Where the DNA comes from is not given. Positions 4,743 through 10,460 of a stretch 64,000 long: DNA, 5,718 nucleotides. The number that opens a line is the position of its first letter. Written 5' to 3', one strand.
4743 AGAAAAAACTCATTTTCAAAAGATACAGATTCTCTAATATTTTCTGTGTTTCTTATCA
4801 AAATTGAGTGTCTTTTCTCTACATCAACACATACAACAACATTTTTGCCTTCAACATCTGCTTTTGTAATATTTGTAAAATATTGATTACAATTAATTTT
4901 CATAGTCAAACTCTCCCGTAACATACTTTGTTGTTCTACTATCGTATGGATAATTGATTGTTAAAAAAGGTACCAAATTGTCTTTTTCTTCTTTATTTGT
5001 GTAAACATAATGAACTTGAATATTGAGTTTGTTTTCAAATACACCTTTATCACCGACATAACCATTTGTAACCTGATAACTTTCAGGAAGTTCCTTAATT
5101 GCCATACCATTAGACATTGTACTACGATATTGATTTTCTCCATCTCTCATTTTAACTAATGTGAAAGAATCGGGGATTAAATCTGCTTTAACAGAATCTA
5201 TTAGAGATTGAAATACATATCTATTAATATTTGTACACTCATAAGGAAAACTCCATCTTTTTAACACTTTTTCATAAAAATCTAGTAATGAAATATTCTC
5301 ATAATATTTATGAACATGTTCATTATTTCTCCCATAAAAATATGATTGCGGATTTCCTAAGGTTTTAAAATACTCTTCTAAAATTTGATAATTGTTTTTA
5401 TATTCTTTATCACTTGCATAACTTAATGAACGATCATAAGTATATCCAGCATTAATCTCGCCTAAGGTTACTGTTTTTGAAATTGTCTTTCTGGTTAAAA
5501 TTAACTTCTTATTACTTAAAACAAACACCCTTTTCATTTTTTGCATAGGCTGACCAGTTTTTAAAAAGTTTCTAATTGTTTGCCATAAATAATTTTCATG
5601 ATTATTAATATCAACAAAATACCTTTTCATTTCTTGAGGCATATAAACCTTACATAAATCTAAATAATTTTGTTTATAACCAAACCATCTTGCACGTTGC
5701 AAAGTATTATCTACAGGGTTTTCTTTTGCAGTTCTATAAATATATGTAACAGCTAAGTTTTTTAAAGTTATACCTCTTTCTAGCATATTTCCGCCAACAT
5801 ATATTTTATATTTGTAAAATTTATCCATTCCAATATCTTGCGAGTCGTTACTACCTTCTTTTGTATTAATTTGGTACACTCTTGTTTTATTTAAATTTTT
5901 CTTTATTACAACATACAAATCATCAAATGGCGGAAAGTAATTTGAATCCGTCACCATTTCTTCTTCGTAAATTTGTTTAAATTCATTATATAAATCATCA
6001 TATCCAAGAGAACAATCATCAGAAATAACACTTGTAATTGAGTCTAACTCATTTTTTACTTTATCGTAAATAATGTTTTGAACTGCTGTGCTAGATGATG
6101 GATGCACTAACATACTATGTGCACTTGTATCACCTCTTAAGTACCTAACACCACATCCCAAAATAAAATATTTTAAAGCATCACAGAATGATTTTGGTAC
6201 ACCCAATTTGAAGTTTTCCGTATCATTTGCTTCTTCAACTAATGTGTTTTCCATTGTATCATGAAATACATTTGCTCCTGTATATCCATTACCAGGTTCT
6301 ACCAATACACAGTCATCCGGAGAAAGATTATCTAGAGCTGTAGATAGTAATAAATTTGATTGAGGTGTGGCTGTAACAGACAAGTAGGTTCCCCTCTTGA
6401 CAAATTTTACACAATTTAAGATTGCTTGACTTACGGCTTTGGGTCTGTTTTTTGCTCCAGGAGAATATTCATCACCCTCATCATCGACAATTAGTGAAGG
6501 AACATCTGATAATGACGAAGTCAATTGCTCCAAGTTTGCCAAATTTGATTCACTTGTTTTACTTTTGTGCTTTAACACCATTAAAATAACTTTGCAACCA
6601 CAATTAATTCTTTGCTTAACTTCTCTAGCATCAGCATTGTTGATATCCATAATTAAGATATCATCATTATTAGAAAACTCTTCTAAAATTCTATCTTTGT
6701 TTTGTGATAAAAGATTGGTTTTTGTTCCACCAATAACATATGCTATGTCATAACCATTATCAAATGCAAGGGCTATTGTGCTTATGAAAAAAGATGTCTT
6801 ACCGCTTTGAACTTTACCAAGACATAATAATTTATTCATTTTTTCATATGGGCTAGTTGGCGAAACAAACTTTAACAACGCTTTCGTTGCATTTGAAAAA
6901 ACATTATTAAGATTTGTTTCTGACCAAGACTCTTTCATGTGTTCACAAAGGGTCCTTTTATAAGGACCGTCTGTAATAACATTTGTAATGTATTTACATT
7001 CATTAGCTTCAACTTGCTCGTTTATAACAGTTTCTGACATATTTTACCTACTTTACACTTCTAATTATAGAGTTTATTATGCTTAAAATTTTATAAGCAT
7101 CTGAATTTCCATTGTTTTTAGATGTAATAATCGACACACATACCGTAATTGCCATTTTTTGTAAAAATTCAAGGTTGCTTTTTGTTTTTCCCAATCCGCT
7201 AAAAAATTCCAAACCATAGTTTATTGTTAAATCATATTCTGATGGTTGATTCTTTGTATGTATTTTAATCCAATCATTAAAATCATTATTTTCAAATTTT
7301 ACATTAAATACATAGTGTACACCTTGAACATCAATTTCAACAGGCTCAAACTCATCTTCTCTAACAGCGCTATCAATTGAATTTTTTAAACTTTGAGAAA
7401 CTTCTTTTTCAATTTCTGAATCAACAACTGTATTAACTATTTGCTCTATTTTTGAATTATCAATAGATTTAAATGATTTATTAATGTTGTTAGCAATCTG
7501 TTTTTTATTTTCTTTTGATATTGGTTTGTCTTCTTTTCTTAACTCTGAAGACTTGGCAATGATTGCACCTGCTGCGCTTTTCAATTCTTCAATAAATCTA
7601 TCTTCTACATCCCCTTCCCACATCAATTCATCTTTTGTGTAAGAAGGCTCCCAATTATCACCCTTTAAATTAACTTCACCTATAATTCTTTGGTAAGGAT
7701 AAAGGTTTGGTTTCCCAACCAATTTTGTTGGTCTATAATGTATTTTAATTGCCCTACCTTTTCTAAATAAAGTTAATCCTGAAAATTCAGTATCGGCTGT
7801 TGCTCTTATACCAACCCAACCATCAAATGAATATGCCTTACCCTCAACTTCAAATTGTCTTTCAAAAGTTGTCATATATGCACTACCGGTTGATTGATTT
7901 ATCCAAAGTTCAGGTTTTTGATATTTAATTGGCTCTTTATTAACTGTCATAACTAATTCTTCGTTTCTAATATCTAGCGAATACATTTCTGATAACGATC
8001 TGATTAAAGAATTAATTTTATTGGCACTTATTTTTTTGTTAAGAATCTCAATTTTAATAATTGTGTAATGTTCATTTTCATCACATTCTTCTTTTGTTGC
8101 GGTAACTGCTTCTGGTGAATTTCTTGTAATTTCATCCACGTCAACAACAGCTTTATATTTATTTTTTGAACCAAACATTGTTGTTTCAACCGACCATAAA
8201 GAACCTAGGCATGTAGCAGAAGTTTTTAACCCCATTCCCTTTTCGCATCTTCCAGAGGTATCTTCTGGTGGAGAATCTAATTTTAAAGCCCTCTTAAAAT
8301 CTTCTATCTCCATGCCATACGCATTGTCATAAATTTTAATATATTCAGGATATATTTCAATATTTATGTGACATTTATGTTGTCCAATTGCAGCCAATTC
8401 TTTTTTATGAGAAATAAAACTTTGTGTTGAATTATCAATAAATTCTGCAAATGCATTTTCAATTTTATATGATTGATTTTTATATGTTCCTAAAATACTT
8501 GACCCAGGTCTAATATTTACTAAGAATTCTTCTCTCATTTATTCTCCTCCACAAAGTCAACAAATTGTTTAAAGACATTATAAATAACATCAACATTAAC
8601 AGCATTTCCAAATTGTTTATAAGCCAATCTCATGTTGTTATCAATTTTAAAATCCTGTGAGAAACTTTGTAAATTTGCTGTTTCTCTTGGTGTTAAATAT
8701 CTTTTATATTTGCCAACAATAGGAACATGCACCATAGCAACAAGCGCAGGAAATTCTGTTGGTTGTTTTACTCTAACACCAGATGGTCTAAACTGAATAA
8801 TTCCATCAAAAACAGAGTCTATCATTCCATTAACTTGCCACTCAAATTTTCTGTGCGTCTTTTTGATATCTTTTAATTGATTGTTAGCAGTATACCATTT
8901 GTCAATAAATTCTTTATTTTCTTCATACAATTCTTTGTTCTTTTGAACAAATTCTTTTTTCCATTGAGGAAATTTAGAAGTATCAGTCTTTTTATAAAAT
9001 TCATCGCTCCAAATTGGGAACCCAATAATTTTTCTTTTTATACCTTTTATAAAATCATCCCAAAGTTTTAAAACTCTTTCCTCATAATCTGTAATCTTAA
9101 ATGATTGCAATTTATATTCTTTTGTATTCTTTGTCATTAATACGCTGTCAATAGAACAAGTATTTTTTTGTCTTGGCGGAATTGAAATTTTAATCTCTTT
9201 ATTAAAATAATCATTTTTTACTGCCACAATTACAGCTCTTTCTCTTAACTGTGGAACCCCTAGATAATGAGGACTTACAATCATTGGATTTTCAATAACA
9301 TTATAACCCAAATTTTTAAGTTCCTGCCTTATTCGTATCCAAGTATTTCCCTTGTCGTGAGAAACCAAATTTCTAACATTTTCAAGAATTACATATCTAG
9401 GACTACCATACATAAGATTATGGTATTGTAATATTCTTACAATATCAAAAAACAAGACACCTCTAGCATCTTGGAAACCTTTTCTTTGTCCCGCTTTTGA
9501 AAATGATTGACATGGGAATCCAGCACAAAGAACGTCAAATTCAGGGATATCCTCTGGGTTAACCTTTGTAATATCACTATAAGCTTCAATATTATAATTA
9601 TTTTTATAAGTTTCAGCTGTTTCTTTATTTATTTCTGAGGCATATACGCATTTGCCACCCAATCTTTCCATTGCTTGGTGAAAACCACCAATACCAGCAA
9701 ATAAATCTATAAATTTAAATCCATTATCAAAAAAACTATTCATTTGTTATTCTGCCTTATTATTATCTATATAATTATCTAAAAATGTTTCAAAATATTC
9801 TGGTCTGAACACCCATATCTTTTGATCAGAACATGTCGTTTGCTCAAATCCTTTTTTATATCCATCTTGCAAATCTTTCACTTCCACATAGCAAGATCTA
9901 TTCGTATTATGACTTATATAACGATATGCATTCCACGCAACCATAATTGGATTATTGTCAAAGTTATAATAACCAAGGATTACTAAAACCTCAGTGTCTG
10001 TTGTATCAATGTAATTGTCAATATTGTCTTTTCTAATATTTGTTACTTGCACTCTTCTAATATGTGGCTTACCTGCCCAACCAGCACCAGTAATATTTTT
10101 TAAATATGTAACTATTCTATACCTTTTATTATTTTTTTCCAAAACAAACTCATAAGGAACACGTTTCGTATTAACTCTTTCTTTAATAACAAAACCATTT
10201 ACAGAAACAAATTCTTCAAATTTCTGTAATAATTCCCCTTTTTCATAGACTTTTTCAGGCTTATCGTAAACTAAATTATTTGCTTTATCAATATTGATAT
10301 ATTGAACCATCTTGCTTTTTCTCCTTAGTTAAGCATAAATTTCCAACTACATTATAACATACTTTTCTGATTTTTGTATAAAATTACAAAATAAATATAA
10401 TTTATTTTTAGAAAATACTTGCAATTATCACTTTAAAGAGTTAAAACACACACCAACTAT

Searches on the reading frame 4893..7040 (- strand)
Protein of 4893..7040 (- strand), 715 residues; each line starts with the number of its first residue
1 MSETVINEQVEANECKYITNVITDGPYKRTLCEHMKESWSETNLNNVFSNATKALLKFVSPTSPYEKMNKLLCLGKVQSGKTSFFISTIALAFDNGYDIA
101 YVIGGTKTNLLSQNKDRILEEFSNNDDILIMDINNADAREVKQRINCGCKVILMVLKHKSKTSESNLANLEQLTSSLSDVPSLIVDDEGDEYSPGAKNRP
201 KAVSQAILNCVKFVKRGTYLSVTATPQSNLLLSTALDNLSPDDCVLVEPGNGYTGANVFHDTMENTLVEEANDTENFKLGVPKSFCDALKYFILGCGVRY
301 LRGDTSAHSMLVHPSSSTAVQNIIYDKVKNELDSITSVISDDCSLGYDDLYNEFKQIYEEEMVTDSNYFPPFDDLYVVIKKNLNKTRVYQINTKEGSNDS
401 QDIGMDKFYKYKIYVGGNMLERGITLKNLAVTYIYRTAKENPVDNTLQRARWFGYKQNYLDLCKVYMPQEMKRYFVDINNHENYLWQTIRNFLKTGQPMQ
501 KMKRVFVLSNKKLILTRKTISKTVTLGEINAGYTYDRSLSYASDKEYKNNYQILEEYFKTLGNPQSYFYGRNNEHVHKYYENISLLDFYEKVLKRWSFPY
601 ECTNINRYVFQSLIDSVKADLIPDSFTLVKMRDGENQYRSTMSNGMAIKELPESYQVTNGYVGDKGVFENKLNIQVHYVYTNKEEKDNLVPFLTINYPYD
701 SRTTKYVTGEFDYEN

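Call 9: search_protein_families(library=pfam, proteins=[window:4893-7040:-], max_evalue=0.001)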
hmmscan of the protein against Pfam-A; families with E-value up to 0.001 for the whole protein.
window:4893-7040:- (715 aa): 1 family
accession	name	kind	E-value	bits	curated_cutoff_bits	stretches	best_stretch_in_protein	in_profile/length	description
PF10593.14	Z1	-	1.5e-44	152.7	25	1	285-498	2-213/228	Z1 domain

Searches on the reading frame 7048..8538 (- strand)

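Call 9: search_protein_families(library=pfam, proteins=[window:7048-8538:-], max_evalue=0.001)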
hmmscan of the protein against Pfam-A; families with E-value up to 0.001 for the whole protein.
window:7048-8538:- (496 aa): 1 family
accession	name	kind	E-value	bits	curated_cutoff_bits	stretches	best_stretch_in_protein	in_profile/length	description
PF13589.12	HATPase_c_3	-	3e-13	50.4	25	1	24-159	1-137/137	Histidine kinase-, DNA gyrase B-, and HSP90-like ATPase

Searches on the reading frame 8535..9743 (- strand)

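Call 9: search_protein_families(library=pfam, proteins=[window:8535-9743:-], max_evalue=0.001)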
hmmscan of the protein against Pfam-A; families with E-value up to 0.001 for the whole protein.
window:8535-9743:- (402 aa): 2 families
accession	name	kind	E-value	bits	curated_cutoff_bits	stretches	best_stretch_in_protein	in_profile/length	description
PF00145.23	DNA_methylase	-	2.1e-78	264.5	22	1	9-394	1-322/324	C-5 cytosine-specific DNA methylase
PF11315.13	Med30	-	0.00086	20.2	28.1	0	264-308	101-145/147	Mediator complex subunit 30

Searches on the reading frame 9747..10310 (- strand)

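Call 8: search_protein_families(library=ncbifam, proteins=[window:9747-10310:-], max_evalue=0.01)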
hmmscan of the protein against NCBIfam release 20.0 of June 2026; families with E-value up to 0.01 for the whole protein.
window:9747-10310:- (187 aa): 0 families

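Call 9: search_protein_families(library=pfam, proteins=[window:9747-10310:-], max_evalue=0.001)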
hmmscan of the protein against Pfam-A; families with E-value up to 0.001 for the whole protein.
window:9747-10310:- (187 aa): 1 family
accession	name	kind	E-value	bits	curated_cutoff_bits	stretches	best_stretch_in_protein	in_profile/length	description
PF20296.3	MTaX1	-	1.2e-16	61.7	25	1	65-177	2-111/111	Methylase-associated X1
